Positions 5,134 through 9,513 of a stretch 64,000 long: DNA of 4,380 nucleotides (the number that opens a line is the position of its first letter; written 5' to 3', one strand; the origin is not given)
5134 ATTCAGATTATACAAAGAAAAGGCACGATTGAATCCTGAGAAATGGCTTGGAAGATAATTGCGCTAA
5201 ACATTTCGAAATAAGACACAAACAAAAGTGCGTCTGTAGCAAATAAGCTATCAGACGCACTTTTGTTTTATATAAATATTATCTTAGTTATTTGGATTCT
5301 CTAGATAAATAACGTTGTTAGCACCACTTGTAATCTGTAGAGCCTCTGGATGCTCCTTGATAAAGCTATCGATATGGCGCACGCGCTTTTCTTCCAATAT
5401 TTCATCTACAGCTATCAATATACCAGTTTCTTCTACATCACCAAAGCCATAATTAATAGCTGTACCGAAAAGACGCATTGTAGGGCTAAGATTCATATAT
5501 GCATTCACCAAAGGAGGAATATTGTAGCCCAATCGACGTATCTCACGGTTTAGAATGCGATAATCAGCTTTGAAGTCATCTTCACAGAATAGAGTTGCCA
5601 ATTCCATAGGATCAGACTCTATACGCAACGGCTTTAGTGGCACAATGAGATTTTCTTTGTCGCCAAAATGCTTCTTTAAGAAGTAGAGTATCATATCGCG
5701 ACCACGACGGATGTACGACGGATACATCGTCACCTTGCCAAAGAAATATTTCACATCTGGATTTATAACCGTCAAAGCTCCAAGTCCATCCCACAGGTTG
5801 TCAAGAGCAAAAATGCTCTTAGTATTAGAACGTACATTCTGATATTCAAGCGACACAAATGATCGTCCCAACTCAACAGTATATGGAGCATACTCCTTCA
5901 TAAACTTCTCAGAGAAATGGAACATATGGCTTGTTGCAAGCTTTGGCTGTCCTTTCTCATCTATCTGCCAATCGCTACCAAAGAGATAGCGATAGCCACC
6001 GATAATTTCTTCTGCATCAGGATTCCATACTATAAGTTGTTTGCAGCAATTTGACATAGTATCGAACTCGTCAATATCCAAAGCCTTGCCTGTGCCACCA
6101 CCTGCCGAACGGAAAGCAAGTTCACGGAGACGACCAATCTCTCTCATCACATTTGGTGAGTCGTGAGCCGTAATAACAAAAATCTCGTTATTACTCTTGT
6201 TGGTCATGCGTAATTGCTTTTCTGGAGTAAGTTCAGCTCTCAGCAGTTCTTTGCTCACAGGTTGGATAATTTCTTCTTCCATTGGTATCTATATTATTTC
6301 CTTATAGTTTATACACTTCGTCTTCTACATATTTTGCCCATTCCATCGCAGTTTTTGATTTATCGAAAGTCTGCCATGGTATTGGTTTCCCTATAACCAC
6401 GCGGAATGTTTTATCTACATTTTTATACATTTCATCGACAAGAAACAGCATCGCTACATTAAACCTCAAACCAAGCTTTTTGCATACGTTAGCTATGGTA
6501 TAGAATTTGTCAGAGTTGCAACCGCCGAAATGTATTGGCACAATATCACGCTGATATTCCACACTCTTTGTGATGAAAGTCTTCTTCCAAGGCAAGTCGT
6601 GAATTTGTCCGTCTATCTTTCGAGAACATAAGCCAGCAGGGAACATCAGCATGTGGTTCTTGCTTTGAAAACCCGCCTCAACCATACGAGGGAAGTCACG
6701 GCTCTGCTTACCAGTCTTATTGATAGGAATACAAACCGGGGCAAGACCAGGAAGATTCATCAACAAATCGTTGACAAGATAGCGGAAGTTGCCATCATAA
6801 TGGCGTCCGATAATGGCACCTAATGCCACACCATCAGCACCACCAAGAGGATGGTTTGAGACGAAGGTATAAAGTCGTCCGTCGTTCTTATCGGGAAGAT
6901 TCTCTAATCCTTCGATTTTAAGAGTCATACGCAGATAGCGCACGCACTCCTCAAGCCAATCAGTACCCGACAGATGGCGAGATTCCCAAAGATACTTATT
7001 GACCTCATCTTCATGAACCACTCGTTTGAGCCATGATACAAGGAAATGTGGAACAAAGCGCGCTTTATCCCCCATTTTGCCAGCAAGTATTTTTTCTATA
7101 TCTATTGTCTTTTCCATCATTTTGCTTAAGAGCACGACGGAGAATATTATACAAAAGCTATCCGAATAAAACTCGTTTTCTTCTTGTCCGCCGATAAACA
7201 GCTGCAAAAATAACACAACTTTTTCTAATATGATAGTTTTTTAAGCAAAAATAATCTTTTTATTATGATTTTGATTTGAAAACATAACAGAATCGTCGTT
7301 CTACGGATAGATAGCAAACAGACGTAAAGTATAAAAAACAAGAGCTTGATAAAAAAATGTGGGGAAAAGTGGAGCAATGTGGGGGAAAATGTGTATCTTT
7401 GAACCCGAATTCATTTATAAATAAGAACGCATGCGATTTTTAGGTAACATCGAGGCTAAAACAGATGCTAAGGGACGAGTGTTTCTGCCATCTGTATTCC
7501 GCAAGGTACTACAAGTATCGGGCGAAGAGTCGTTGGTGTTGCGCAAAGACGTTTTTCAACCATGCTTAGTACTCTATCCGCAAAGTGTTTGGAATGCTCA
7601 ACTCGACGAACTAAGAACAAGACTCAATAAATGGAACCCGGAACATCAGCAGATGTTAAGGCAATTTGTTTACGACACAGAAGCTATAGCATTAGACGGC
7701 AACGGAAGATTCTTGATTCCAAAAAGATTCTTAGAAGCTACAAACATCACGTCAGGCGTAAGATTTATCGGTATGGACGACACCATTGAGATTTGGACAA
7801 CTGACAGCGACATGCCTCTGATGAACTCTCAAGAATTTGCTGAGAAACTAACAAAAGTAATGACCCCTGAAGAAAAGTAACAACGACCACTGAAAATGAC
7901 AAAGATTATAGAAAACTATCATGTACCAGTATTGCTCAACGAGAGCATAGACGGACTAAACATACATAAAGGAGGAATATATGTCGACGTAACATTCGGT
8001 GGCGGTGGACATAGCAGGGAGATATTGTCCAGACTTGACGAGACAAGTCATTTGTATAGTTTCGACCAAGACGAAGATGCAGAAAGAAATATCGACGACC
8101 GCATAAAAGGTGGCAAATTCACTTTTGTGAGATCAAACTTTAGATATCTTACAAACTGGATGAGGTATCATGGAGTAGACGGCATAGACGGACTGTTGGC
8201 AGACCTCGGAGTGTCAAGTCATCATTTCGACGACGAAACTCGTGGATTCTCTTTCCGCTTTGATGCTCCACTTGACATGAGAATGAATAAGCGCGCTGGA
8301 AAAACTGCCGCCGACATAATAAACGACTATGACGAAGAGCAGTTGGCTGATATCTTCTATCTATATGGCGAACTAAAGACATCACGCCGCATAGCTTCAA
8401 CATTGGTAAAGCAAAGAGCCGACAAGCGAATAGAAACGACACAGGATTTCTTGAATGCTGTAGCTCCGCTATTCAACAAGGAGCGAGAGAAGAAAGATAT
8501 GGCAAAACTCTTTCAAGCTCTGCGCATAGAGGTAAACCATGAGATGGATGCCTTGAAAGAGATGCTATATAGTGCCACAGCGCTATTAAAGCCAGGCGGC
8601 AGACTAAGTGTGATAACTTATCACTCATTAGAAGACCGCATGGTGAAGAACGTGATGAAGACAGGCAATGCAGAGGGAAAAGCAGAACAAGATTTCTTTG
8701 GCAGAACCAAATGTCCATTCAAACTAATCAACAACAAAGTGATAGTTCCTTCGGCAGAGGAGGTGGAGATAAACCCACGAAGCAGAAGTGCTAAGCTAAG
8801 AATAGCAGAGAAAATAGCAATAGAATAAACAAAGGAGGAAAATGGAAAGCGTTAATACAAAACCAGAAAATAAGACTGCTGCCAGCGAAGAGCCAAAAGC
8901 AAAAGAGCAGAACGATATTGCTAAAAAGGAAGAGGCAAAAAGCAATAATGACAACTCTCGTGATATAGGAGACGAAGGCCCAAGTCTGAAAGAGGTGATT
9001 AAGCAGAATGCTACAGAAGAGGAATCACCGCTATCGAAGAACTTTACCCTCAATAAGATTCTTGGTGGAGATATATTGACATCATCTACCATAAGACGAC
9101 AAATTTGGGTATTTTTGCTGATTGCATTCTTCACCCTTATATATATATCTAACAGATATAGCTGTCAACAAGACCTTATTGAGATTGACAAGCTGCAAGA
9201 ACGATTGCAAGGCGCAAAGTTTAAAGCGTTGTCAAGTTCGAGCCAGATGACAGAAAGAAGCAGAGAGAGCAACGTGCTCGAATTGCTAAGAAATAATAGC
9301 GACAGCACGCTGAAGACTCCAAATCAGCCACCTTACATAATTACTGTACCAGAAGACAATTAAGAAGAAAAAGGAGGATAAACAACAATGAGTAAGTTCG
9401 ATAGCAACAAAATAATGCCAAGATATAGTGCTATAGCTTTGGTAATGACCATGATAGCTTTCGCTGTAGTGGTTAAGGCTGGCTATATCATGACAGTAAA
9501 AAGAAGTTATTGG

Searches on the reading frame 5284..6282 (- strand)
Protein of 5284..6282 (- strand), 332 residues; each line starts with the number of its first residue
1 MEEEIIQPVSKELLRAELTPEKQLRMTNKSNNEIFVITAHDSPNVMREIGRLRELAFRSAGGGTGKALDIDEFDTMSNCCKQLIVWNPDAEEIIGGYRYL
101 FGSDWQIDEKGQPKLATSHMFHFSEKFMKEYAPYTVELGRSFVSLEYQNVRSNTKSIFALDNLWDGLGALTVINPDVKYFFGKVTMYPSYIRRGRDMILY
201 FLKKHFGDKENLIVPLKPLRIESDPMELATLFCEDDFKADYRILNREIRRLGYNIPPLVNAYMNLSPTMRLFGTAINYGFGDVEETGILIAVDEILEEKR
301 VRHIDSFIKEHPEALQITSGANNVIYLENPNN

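Call 62: search_protein_families(library=pfam, proteins=[window:5284-6282:-], max_evalue=0.00001)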
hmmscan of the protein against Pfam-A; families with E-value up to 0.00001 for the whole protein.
window:5284-6282:- (332 aa): 1 family
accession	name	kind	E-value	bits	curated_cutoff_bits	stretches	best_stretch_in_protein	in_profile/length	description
PF13444.12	Acetyltransf_5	-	2.5e-13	51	22.4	1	52-151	1-95/102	Acetyltransferase (GNAT) domain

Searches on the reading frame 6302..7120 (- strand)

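Call 62: search_protein_families(library=pfam, proteins=[window:6302-7120:-], max_evalue=0.00001)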
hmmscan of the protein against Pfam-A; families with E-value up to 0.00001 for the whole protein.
window:6302-7120:- (272 aa): 1 family
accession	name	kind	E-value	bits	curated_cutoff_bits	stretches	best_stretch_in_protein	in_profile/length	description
PF19576.4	Acyltransf_2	-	1.4e-64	218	27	1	11-270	2-257/266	Acyltransferase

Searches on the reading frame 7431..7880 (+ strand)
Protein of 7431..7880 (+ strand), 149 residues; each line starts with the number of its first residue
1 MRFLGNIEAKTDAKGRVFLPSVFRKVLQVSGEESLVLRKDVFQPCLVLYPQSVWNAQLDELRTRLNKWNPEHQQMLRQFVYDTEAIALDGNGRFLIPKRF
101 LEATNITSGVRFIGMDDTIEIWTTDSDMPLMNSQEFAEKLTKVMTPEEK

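Call 62: search_protein_families(library=pfam, proteins=[window:7431-7880:+], max_evalue=0.00001)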
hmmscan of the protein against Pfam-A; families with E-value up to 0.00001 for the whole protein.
window:7431-7880:+ (149 aa): 1 family
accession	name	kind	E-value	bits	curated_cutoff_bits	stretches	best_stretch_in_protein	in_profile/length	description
PF02381.23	MraZ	-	2.6e-17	63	23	2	3-74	2-68/72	MraZ protein, putative antitoxin-like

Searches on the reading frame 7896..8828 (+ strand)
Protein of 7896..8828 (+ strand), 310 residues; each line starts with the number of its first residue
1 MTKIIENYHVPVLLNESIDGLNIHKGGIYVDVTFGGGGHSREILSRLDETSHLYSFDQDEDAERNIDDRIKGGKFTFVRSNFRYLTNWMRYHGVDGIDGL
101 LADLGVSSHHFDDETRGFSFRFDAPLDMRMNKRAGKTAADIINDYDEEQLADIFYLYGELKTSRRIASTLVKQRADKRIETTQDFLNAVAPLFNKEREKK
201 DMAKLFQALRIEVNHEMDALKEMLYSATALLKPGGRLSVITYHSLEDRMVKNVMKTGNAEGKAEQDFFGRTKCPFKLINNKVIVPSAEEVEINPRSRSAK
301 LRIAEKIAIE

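Call 62: search_protein_families(library=pfam, proteins=[window:7896-8828:+], max_evalue=0.00001)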
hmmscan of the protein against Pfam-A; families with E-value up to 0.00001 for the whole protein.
window:7896-8828:+ (310 aa): 1 family
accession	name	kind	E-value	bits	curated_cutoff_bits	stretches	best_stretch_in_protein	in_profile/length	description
PF01795.25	Methyltransf_5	-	2.3e-99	333.2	27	1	8-307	3-309/309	MraW methylase family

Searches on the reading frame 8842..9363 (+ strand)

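Call 62: search_protein_families(library=pfam, proteins=[window:8842-9363:+], max_evalue=0.00001)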
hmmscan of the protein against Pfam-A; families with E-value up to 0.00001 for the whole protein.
window:8842-9363:+ (173 aa): 1 family
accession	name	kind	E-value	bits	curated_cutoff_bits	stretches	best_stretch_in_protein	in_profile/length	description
PF19579.4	FtsL_2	-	2.1e-15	56.9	24.6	1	72-172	2-99/100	Bacteriodetes cell division protein (FtsL-like)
